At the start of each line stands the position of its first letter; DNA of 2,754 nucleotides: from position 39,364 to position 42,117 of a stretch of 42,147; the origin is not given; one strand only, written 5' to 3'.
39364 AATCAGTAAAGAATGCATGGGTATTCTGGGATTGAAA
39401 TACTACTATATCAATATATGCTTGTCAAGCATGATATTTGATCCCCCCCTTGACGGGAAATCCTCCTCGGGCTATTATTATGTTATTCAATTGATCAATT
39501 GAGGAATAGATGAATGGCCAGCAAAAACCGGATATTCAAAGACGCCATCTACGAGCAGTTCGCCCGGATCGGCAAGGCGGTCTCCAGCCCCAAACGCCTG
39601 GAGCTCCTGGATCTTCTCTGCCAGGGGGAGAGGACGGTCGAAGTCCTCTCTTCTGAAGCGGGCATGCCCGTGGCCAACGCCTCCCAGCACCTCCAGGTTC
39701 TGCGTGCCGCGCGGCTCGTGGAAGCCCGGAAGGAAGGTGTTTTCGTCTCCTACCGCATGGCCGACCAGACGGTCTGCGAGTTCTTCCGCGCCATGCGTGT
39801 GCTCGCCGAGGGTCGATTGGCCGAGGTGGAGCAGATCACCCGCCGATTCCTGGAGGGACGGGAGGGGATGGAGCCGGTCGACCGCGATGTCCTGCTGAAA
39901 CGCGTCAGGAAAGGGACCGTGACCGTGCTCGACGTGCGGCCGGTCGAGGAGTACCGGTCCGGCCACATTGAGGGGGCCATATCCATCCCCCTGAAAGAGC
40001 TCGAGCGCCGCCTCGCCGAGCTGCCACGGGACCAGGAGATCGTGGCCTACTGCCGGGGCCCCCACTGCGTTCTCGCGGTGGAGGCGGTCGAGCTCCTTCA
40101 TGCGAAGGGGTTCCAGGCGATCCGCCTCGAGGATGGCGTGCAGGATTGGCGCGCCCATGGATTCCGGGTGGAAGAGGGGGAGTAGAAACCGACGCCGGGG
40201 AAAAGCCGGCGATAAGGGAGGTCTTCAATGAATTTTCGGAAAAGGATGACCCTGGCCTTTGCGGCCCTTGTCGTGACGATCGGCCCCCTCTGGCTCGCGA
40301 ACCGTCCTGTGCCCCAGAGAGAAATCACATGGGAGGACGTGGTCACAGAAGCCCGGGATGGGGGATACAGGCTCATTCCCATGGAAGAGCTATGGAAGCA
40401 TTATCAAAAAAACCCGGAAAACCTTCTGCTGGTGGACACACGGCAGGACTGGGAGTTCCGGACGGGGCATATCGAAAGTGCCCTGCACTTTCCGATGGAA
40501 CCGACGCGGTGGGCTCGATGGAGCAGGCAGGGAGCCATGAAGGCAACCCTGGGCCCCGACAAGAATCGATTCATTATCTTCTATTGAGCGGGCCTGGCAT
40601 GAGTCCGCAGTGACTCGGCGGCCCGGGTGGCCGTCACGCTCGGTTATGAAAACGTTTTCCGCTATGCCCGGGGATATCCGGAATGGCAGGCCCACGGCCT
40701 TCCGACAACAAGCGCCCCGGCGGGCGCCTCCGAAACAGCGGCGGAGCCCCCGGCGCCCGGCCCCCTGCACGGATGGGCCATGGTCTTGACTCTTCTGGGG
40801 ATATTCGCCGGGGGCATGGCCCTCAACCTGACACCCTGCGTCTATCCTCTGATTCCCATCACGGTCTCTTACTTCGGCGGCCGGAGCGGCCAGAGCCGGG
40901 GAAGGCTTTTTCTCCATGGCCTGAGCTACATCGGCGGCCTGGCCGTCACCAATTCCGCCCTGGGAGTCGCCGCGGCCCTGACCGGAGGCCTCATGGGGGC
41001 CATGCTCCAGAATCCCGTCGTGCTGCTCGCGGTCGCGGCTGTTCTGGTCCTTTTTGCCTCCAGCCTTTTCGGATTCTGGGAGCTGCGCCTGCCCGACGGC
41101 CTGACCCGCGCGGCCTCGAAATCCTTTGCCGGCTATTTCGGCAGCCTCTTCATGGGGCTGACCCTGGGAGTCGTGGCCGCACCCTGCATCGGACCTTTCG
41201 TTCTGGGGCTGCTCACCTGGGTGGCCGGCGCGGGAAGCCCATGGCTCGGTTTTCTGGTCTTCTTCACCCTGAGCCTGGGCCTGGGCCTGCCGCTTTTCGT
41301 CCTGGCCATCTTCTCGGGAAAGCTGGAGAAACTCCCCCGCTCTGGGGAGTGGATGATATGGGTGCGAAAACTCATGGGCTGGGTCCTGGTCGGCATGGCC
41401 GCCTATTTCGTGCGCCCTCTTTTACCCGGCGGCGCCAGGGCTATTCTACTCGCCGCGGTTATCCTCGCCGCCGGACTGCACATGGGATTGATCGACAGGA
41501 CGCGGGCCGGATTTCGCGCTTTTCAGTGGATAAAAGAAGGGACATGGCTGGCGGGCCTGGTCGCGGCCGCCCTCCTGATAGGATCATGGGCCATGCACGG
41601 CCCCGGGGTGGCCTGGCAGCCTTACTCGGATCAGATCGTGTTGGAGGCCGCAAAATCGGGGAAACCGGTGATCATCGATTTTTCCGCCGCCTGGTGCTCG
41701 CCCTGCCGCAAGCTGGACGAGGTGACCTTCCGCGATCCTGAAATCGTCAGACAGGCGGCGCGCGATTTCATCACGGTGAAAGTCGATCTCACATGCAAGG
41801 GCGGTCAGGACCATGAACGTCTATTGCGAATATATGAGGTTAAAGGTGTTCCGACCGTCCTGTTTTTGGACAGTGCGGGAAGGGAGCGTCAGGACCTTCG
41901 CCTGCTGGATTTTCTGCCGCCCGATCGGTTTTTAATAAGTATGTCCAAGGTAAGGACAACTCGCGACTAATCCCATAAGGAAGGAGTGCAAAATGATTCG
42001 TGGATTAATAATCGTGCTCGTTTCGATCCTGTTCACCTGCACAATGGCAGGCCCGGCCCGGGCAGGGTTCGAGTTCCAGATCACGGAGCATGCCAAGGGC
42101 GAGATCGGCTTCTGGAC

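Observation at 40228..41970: Two in-frame TGA codons exactly where a paralogous rhodanese has its two active-site cysteines: candidate di-selenocysteine rhodanese-DsbD-thioredoxin protein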

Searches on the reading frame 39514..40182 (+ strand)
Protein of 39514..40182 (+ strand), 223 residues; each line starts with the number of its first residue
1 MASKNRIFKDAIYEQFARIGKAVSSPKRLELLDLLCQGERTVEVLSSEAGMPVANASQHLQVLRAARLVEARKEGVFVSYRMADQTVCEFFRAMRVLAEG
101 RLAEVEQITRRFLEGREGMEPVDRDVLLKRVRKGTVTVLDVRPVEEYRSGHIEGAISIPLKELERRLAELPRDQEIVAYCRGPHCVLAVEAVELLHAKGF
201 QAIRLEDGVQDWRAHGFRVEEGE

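Call 6: search_protein_families(library=pfam, proteins=[window:39514-40182:+], max_evalue=0.01)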
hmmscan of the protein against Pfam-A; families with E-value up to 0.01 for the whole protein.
window:39514-40182:+ (223 aa): 5 families
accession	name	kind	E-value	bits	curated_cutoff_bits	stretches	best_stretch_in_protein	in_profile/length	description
PF00581.25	Rhodanese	-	6.5e-17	62.3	22.2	1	125-214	3-101/102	Rhodanese-like domain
PF01022.26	HTH_5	-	3e-11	43.4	22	1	25-70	1-46/47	Bacterial regulatory protein, arsR family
PF12840.13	HTH_20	-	4.9e-08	33.3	27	1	24-70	2-49/51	Helix-turn-helix domain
PF01978.25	TrmB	-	0.0011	19.2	25.6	1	32-81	15-63/68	Sugar-specific transcriptional regulator TrmB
PF12802.13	MarR_2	-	0.0016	19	27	1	29-72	8-53/61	MarR family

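Call 13: search_protein_families(library=ncbifam, proteins=[window:39514-40182:+], max_evalue=0.001)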
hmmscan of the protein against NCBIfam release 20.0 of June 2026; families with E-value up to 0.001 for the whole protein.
window:39514-40182:+ (223 aa): 18 families
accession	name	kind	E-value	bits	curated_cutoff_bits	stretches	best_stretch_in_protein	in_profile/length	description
NF033788.1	HTH_metalloreg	subfamily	1.1e-19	70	55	1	17-88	2-74/77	metalloregulator ArsR/SmtB family transcription factor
NF045707.1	Dbac_1936_reg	equivalog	5.5e-11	42.4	115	1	13-103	4-94/99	ArsR/SmtB-type metalloregulator TsoR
NF033789.1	repress_SdpR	subfamily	1.2e-10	41.1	100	1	21-89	3-71/79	autorepressor SdpR family transcription factor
NF006444.0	PRK08762.1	equivalog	1.2e-10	40.6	449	1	110-220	5-115/387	molybdopterin-synthase adenylyltransferase MoeB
NF041203.1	rhodanese_LYCAU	equivalog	1.3e-10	41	115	1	119-221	20-125/126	rhodanese-related (seleno)protein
NF040642.1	sulf_sens_BigR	equivalog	3.2e-10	39.9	155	1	17-93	11-87/95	sulfite-sensing transcriptional repressor BigR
NF047906.1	CdPbTransRegCmtR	equivalog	3.3e-10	39.8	150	1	14-92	9-87/104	Cd(II)/Pb(II)-sensing metalloregulatory transcriptional regulator CmtR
NF005902.0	PRK07878.1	equivalog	4.1e-08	32.5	647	1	135-213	303-382/392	adenylyltransferase/sulfurtransferase MoeZ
NF007627.0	PRK10287.1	equivalog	1.4e-07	31.7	102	1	139-211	24-96/104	thiosulfate sulfurtransferase PspE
NF045694.1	seleno_TsoB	exception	6.2e-07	27.9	805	1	133-221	59-158/572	rhodanese/DsbD fusion-like selenoprotein TsoB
NF045521.1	rhoda_near_glyco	subfamily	3.5e-06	26.9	145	1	134-220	30-116/144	rhodanese homology domain-containing protein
TIGR02981.1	phageshock_pspE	exception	6.2e-06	26.4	126.3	1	139-204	22-87/101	thiosulfate sulfurtransferase PspE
NF005646.0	PRK07411.1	equivalog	8.3e-06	25.2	633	1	133-213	297-380/390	molybdopterin-synthase adenylyltransferase MoeB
NF041413.1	ArsR_Rv2640c_fam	equivalog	1.5e-05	25.3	155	1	20-87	36-106/118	Rv2640c family ArsR-like transcriptional regulator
NF008750.0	PRK11784.1-2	equivalog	7.6e-05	21.9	241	0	128-160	8-40/346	tRNA 2-selenouridine(34) synthase MnmH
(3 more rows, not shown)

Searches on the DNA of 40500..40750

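Call 46: search_rna_families(source=window, start=40500, end=40750, threshold=evalue, max_evalue=10)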
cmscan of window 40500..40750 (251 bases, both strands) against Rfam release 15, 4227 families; matches with E-value up to 10: 2.
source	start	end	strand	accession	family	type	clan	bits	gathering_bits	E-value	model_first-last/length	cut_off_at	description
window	40583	40704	+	RF02809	RsmW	Gene; sRNA;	CL00106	14.5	52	2.4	1-124/124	no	RsmW RNA family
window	40500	40567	-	RF02272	Vax2os1_3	Gene; lncRNA;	-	8.7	50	8.8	1-72/199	3'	Vax2os1 conserved region 3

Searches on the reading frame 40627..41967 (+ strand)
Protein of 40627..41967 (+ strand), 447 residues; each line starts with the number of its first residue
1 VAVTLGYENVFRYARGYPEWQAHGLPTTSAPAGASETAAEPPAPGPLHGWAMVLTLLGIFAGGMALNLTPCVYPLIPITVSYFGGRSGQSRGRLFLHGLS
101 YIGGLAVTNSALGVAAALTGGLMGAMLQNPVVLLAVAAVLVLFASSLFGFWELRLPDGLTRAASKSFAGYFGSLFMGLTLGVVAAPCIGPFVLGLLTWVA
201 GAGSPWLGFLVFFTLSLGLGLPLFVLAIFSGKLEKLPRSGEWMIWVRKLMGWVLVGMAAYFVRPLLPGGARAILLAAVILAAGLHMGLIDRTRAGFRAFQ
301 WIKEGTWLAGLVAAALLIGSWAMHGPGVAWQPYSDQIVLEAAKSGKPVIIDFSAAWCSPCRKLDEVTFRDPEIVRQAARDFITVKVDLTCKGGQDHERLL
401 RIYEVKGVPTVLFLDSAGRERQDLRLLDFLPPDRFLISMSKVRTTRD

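Call 55: search_solved_structures(query=window:40627-41967:+, max_evalue=0.001)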
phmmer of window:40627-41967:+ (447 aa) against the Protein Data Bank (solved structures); distinct sequences matched with E-value up to 0.001: 57.
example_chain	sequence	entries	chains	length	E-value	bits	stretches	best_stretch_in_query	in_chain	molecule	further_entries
4ip1_A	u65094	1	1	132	9.7e-16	60.6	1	338-436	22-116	Thiol:disulfide interchange protein DsbD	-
1uc7_A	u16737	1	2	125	3e-15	59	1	338-436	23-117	Thiol:disulfide interchange protein dsbD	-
2fwe_A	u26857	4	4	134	3.6e-15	58.8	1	338-436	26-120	Thiol:disulfide interchange protein dsbD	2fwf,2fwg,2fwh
4ip6_A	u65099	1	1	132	6.5e-15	57.9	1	338-436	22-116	Thiol:disulfide interchange protein DsbD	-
7aye_B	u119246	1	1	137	6.8e-15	57.9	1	341-436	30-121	Thiol:disulfide interchange protein DsbD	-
1vrs_D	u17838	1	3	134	8.8e-14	54.2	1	338-436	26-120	Thiol:disulfide interchange protein dsbD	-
5vkv_A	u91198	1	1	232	1.5e-11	46.8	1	53-257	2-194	Cytochrome c-type biogenesis protein CcdA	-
2kuc_A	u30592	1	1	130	1.5e-09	40.2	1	326-419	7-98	Putative disulphide-isomerase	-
6dnu_A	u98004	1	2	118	5.3e-09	38.4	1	344-436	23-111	Thiol:disulfide interchange protein DsbD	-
6dnl_A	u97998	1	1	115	5.5e-09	38.4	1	344-436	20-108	Thiol:disulfide interchange protein DsbD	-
2lst_A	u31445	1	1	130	9e-08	34.4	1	328-441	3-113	Thioredoxin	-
6zmu_A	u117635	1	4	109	7.9e-06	28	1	340-432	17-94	Thioredoxin-1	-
1uvz_A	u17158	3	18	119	9.5e-06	27.7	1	342-416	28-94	THIOREDOXIN | THIOREDOXIN, MITOCHONDRIAL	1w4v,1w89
2l4q_A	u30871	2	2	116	1.1e-05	27.5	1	340-415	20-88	Thioredoxin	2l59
2i1u_A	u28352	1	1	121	1.2e-05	27.4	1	340-415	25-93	Thioredoxin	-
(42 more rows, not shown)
